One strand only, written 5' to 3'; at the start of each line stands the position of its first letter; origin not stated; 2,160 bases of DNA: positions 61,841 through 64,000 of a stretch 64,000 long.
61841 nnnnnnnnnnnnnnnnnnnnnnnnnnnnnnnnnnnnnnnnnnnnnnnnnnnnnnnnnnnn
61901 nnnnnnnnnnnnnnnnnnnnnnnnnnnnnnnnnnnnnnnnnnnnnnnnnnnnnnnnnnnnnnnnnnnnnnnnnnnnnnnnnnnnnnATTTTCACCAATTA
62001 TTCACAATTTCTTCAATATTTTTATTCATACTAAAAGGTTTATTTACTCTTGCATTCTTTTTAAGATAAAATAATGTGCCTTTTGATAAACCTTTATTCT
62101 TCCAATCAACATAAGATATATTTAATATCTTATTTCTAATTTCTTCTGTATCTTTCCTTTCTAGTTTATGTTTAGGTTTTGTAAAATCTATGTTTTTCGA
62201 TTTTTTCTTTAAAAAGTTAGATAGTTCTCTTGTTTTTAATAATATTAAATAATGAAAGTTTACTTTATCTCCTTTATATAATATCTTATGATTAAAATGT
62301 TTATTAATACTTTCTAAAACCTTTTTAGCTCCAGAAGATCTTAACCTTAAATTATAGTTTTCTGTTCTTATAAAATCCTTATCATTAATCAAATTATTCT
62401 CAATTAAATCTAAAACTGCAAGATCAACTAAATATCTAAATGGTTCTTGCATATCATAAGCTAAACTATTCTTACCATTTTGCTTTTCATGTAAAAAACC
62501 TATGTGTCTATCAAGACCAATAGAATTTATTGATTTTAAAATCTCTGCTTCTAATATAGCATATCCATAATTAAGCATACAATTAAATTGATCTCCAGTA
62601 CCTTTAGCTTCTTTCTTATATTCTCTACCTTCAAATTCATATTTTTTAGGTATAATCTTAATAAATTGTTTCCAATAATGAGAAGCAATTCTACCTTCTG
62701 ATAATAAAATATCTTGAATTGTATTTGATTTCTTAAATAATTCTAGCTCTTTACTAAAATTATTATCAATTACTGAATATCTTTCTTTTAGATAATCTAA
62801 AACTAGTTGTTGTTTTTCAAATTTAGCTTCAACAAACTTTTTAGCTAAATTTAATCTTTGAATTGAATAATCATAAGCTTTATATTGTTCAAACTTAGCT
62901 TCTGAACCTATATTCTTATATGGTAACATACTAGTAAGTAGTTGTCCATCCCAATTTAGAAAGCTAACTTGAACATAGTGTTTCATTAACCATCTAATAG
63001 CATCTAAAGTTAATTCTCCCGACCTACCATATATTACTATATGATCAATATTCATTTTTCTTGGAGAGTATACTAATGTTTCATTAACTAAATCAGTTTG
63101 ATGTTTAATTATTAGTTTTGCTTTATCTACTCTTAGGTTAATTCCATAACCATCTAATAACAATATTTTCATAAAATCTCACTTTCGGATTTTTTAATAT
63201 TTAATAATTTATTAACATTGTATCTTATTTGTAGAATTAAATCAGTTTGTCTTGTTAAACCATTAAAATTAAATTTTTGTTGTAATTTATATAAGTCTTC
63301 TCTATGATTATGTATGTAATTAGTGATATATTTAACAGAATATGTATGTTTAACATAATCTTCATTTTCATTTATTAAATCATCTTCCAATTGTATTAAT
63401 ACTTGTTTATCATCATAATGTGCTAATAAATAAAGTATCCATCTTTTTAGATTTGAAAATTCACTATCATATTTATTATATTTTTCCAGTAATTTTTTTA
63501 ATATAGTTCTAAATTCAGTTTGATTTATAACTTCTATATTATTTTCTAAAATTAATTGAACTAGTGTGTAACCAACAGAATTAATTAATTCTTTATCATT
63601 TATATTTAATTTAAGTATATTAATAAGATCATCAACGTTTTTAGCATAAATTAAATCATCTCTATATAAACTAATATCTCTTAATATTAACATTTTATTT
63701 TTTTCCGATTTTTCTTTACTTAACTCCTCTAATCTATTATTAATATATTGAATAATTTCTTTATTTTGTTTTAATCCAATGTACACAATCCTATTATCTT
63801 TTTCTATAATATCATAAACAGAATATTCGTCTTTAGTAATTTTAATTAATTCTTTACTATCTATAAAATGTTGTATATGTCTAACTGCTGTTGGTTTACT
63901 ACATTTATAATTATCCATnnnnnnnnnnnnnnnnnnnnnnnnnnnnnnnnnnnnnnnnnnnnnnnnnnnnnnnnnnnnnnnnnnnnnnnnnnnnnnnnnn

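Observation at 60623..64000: Stand-alone Cas1 with C-terminal HTH next to tRNA-Thr; no Cas2 or CRISPR array in 64 kb (casposase or Cas1-solo candidate)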

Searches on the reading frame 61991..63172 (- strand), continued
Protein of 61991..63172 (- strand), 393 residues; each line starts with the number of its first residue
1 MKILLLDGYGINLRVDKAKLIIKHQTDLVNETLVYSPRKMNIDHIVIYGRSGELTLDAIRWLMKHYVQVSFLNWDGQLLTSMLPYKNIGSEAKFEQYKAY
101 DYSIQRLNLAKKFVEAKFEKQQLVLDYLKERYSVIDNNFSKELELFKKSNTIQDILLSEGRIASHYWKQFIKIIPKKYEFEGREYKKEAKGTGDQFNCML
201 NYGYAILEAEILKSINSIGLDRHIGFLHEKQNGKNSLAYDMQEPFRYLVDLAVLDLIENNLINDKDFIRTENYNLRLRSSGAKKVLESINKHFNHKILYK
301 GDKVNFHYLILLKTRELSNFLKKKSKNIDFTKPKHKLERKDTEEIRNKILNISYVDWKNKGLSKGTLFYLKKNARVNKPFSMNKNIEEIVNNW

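Call 80: search_protein_families(library=pfam, proteins=[L002:5194-7857:-, L034:14712-17411:-], max_evalue=0.1)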
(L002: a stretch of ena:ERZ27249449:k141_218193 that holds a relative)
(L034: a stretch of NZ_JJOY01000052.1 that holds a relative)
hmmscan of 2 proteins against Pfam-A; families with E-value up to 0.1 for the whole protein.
L002:5194-7857:- (887 aa): 5 families
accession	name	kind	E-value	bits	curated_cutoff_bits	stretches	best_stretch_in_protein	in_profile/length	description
PF00136.26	DNA_pol_B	-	6.9e-10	38.7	23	1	465-510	123-167/453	DNA polymerase family B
PF01612.26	DNA_pol_A_exo1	-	0.00013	22.3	23.6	1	167-250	83-171/173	3'-5' exonuclease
PF18136.6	DNApol_Exo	-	0.0086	15.7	26.7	1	205-251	240-282/282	DNA mitochondrial polymerase exonuclease domain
PF17784.7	Sulfotransfer_4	-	0.016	15.5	22.8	1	271-346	16-86/215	Sulfotransferase domain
PF10108.15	DNA_pol_B_exo2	-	0.037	14.1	24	1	170-247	90-173/213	Predicted 3'-5' exonuclease related to the exonuclease domain of PolB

L034:14712-17411:- (899 aa): 1 family
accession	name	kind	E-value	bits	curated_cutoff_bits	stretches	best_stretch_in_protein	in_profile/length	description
PF00136.26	DNA_pol_B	-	4e-07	29.6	23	2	473-594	123-234/453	DNA polymerase family B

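Call 82: find_encoding_contigs(protein=P0002, flank=10000, max_places=3)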
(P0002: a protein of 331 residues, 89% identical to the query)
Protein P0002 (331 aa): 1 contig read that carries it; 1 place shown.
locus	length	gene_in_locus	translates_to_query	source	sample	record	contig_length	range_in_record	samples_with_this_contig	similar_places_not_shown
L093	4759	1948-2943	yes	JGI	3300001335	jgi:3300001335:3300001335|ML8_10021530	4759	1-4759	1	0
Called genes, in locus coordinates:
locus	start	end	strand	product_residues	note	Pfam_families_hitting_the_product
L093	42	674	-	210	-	-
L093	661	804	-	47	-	-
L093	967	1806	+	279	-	-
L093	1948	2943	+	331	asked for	PF01867:Cas_Cas1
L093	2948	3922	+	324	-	PF00145:DNA_methylase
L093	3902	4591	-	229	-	PF09553:RE_Eco47II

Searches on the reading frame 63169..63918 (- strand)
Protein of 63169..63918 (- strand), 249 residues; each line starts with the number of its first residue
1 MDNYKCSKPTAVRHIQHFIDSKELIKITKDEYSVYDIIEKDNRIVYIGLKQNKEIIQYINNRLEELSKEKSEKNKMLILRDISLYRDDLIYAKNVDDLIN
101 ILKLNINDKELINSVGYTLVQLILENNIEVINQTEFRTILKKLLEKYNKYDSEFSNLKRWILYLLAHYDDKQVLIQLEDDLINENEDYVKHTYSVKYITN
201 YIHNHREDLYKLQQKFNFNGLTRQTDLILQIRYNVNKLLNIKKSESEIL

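Call 4: search_protein_families(library=pfam, proteins=[window:63169-63918:-], max_evalue=0.1)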
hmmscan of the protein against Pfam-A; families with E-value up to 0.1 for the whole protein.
window:63169-63918:- (249 aa): 1 family
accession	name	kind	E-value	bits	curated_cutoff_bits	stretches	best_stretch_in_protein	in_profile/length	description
PF01541.30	GIY-YIG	-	0.022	15.5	22.6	0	32-73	2-37/78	GIY-YIG catalytic domain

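Call 5: search_protein_families(library=ncbifam, proteins=[window:63169-63918:-], max_evalue=0.1)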
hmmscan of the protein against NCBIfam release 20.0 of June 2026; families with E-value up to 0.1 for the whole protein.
window:63169-63918:- (249 aa): 2 families
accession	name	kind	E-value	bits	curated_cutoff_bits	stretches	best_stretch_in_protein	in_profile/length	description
NF003548.0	PRK05205.1-4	equivalog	0.013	15.4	218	1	34-112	20-94/173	bifunctional pyr operon transcriptional regulator/uracil phosphoribosyltransferase PyrR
NF003549.0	PRK05205.1-5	equivalog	0.017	14.6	138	1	36-110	24-101/182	bifunctional pyr operon transcriptional regulator/uracil phosphoribosyltransferase PyrR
